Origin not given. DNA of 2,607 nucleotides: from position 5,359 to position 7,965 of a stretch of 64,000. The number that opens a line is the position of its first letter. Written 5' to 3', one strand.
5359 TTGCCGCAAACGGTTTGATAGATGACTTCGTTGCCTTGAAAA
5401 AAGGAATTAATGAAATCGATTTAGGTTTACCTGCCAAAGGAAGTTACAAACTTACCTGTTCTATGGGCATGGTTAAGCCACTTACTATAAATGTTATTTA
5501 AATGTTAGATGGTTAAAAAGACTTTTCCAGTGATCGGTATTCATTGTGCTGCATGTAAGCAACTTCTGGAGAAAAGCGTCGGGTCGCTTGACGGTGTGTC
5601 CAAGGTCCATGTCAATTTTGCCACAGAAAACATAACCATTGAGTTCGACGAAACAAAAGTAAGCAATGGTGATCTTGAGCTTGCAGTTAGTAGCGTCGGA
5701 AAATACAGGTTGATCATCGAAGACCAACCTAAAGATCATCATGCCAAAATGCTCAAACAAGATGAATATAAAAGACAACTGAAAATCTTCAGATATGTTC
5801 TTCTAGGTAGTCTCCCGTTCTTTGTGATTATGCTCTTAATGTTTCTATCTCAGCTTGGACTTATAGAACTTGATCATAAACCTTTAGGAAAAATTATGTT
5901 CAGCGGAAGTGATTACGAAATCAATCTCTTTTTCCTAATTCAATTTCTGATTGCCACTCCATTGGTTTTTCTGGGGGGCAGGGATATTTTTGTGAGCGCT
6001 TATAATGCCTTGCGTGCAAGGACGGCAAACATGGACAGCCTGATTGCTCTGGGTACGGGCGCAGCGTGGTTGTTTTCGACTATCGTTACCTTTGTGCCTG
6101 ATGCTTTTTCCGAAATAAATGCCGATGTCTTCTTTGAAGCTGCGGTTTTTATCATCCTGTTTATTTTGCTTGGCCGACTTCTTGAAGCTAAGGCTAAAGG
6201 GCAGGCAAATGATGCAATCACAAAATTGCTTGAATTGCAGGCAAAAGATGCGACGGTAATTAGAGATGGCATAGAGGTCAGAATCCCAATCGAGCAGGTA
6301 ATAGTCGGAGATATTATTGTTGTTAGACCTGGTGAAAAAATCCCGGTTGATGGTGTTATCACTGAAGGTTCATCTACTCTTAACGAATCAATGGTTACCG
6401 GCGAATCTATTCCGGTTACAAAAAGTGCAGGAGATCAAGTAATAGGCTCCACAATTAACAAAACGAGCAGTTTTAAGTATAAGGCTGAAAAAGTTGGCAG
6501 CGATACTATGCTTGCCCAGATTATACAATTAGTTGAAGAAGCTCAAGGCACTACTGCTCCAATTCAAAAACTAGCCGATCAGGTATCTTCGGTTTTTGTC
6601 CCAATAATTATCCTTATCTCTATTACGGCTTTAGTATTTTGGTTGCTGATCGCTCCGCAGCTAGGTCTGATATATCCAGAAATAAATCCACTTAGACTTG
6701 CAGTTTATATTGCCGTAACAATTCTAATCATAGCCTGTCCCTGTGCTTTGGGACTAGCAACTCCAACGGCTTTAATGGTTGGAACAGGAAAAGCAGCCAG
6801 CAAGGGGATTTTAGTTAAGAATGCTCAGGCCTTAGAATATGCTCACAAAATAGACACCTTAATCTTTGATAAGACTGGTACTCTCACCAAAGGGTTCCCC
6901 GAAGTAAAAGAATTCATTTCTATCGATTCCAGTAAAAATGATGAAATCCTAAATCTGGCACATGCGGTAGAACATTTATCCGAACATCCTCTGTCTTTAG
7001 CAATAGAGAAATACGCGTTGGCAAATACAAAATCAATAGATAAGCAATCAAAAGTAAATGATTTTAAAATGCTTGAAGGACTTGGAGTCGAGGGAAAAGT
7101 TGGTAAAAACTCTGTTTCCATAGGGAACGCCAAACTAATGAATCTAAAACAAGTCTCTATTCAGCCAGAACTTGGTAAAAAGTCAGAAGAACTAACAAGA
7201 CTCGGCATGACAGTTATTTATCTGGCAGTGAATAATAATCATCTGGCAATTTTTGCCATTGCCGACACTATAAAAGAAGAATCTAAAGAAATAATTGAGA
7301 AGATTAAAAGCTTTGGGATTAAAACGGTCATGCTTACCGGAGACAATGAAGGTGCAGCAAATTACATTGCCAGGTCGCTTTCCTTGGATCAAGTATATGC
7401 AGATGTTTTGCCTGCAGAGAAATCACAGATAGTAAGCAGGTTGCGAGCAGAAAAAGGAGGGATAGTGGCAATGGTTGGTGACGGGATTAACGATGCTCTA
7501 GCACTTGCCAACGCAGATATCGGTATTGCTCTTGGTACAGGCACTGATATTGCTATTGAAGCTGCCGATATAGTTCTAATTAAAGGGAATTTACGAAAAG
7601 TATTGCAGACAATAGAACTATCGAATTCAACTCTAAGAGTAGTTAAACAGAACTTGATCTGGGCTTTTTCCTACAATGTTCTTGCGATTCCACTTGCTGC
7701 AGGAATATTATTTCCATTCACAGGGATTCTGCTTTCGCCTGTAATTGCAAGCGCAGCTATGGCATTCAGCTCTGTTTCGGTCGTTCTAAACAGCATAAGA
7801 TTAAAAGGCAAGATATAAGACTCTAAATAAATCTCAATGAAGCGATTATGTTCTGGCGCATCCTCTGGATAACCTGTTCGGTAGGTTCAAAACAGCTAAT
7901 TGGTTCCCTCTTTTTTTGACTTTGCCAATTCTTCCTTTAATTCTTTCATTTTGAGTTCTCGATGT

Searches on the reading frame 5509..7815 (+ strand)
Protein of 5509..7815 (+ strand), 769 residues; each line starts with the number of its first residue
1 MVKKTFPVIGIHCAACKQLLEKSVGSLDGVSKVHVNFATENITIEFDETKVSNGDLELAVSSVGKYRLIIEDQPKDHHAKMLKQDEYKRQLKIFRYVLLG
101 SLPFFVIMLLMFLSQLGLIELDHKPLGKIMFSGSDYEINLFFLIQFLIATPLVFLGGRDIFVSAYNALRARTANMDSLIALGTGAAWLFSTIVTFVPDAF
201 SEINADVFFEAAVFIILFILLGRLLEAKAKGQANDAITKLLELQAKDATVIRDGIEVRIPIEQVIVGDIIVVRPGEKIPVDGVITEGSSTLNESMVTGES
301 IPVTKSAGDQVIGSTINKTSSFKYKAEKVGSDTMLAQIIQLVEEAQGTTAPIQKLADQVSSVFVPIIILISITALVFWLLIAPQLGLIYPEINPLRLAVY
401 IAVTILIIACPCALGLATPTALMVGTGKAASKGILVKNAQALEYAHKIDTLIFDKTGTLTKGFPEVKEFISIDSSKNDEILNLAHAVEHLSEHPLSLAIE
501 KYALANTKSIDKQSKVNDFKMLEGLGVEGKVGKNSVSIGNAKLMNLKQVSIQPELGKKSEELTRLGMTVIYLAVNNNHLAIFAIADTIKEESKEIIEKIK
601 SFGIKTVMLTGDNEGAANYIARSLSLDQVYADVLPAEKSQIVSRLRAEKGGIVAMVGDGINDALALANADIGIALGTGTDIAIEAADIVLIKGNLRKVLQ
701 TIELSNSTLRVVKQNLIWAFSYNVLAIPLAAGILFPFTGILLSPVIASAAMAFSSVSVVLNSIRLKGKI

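Call 42: search_protein_families(library=pfam, proteins=[window:5509-7815:+], max_evalue=0.001)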
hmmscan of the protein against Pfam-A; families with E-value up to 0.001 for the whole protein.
window:5509-7815:+ (769 aa): 4 families
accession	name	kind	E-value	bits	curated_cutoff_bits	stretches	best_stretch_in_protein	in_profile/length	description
PF00122.25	E1-E2_ATPase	-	2e-57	194.1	28.1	1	242-432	1-181/181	E1-E2 ATPase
PF00702.32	Hydrolase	-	3.5e-29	103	26.4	1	448-670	1-191/191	haloacid dehalogenase-like hydrolase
PF00403.32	HMA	-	9e-12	45.6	24.8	1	5-62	1-58/62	Heavy-metal-associated domain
PF08282.18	Hydrolase_3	-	2.3e-06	28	20.9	0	653-690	206-243/255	haloacid dehalogenase-like hydrolase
